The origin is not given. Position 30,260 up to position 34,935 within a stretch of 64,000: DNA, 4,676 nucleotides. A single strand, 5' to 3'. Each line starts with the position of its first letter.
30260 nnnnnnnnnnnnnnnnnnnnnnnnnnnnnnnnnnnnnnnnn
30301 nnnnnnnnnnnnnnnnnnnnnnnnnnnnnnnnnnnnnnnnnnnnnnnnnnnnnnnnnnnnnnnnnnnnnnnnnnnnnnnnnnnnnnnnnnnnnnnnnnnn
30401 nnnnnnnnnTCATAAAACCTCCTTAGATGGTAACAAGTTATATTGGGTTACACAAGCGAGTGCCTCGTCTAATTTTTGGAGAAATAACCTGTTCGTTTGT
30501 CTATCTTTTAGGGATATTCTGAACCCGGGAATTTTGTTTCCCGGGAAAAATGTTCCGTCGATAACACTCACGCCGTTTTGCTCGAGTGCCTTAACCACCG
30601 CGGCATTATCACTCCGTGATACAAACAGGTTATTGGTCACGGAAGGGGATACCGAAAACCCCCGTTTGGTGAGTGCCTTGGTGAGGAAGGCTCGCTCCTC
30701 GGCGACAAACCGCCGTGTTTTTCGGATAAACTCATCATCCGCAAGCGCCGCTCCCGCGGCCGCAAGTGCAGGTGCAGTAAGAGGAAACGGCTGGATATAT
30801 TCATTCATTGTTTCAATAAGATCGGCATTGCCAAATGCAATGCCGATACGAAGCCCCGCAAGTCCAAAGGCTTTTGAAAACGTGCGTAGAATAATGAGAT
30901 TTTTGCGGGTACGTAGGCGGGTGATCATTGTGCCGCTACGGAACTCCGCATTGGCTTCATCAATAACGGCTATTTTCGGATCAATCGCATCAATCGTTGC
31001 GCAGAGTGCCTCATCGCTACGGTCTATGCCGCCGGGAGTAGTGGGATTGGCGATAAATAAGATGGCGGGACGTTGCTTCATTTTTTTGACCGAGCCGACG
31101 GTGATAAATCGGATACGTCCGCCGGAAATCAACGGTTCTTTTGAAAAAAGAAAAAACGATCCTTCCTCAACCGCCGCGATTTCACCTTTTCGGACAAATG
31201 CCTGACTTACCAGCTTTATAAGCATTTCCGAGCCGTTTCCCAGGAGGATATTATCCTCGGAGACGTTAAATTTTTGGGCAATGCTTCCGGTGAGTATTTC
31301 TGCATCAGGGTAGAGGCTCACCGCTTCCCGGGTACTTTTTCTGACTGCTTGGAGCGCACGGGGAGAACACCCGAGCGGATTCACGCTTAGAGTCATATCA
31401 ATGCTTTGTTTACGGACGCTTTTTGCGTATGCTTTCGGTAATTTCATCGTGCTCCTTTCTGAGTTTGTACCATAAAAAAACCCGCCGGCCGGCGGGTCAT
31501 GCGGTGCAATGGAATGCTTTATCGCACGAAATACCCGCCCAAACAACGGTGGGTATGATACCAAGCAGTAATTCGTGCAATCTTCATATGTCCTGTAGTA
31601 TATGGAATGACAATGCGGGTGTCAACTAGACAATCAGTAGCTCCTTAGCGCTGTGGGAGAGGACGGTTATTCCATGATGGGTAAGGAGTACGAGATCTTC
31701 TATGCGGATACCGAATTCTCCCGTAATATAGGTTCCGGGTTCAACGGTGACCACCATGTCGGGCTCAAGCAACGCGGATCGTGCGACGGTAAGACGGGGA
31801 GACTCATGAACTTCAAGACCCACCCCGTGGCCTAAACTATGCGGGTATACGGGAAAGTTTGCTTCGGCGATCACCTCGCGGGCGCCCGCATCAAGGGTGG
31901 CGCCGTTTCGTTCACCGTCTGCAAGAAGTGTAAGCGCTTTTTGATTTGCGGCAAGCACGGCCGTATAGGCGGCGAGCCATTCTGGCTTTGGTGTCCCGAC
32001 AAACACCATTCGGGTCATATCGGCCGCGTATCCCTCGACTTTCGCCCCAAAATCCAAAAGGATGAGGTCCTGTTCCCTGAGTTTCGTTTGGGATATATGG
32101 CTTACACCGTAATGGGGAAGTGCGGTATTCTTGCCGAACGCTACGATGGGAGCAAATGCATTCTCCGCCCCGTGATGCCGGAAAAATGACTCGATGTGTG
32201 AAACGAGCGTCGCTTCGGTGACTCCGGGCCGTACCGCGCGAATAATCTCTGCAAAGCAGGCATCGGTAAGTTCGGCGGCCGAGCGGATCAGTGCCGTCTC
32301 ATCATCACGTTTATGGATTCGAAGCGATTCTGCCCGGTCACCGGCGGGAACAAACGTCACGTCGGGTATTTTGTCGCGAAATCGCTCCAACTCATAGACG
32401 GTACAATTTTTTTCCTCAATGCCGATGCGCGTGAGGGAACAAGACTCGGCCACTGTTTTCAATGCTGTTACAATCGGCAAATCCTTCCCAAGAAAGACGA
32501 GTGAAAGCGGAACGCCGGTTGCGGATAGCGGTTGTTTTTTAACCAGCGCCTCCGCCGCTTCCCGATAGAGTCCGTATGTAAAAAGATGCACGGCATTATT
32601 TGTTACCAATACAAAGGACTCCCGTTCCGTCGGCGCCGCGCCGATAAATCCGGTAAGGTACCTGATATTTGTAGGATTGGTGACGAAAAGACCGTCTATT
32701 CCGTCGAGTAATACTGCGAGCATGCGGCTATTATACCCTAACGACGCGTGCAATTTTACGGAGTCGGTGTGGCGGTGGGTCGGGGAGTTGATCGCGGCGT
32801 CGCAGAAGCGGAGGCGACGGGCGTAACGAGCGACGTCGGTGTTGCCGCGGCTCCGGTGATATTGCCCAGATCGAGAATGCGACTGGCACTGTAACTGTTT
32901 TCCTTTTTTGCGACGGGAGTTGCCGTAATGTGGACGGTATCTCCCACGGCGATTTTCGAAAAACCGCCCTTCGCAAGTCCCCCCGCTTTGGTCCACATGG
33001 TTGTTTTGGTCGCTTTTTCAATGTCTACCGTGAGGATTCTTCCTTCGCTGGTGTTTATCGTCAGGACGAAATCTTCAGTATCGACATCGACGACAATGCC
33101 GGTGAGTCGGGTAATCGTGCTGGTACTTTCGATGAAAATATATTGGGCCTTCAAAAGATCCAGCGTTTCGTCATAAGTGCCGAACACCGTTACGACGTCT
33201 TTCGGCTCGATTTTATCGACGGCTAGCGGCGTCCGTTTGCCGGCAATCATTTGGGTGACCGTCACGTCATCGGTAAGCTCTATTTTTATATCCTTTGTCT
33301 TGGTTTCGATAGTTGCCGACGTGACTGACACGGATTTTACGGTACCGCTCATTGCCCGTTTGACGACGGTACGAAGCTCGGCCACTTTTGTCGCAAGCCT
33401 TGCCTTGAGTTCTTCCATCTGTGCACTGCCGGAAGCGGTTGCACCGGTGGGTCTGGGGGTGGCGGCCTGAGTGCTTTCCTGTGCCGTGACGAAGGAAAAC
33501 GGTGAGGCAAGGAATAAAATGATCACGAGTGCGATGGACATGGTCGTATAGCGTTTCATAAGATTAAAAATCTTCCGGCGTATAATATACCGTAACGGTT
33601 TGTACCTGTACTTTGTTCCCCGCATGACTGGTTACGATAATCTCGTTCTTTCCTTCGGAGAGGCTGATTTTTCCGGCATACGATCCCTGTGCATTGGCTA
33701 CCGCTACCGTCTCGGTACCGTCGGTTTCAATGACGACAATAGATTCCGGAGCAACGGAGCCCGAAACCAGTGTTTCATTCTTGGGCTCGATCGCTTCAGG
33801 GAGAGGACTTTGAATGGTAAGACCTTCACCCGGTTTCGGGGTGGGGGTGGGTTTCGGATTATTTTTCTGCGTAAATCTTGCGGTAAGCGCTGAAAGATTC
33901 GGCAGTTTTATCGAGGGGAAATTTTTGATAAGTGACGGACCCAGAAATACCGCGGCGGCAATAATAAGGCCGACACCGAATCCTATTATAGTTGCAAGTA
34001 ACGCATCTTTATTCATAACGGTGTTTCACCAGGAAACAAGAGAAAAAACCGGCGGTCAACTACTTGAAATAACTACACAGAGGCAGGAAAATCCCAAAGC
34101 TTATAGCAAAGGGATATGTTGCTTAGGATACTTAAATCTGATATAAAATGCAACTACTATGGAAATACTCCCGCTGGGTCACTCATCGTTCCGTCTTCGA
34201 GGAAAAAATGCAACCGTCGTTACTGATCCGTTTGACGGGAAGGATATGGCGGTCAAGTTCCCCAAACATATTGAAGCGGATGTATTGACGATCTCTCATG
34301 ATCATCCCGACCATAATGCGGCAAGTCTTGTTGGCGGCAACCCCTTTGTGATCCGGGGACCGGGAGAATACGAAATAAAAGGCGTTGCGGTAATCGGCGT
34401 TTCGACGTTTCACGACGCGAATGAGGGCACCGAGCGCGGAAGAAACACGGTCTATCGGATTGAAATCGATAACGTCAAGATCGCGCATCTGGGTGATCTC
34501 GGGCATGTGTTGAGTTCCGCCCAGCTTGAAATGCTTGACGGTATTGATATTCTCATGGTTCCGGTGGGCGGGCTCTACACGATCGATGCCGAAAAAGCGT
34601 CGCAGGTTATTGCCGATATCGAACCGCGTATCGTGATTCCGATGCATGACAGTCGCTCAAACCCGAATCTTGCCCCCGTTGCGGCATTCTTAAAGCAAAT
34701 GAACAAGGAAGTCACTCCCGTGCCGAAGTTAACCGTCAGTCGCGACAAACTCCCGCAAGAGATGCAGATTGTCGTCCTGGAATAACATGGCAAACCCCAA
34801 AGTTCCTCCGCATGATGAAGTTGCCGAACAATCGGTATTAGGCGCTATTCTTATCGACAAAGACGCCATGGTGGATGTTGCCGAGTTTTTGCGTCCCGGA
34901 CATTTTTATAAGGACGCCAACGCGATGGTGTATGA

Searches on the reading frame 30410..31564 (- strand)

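Call 43: search_protein_families(library=pfam, proteins=[window:30410-31564:-], max_evalue=0.001)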
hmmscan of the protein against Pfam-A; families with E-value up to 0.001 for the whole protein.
window:30410-31564:- (384 aa): 1 family
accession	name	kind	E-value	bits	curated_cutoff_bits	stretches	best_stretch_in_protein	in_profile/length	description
PF00155.27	Aminotran_1_2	-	2.5e-34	119.5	19.7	1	56-364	5-360/361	Aminotransferase class I and II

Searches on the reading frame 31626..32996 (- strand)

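Call 18: search_protein_families(library=pfam, proteins=[window:31626-32996:-], max_evalue=0.001)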
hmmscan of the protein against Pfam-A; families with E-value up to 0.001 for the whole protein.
window:31626-32996:- (456 aa): 2 families
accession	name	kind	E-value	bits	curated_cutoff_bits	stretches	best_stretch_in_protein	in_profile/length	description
PF00557.29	Peptidase_M24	-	2.4e-61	207.6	23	1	236-439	2-207/208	Metallopeptidase family M24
PF01321.24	Creatinase_N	-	8.5e-16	59.1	22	1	99-227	13-127/128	Creatinase/Prolidase N-terminal domain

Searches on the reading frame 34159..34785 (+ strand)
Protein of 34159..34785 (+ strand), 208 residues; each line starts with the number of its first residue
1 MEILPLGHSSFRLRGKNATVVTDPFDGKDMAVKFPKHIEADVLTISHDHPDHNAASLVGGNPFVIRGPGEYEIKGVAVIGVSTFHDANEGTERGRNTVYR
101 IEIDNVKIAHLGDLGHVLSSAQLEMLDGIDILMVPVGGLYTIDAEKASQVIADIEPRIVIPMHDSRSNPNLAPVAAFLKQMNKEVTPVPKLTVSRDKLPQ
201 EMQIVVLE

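Call 82: search_protein_families(library=pfam, proteins=[window:34159-34785:+], max_evalue=0.001)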
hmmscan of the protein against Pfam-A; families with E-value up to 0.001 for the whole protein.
window:34159-34785:+ (208 aa): 2 families
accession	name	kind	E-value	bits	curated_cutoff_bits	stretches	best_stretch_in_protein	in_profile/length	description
PF13483.12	Lactamase_B_3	-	3.3e-51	173.9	24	1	6-163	5-160/160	Beta-lactamase superfamily domain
PF12706.13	Lactamase_B_2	-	1.3e-09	38.4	27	1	73-163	98-199/200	Beta-lactamase superfamily domain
